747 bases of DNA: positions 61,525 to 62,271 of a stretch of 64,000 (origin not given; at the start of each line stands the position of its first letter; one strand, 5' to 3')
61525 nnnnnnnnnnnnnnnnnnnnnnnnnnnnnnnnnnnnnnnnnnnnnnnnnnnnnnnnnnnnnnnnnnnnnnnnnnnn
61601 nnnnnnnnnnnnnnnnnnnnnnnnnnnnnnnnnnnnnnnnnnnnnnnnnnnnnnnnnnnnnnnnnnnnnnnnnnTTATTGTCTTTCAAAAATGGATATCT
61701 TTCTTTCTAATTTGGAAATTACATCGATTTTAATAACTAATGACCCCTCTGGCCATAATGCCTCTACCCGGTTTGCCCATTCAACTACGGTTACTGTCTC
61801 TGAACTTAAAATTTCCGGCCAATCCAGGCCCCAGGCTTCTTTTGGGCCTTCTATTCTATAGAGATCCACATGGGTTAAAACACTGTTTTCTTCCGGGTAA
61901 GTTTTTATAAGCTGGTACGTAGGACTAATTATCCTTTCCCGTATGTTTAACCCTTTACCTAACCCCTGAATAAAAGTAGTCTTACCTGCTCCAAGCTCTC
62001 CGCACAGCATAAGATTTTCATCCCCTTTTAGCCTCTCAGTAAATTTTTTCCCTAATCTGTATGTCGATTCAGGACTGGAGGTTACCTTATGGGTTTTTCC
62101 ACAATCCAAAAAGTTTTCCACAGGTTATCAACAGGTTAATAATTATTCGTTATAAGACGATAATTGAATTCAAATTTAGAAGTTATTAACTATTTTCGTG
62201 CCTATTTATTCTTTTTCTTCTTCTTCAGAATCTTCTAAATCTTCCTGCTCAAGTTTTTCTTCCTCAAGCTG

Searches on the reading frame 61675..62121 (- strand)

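Call 7: search_protein_families(library=pfam, proteins=[window:61675-62121:-], max_evalue=0.001)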
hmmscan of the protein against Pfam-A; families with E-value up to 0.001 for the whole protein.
window:61675-62121:- (148 aa): 1 family
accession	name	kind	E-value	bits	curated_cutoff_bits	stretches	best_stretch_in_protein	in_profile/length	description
PF02367.23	TsaE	-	1.6e-33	115.8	26.6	1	15-141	2-127/128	Threonylcarbamoyl adenosine biosynthesis protein TsaE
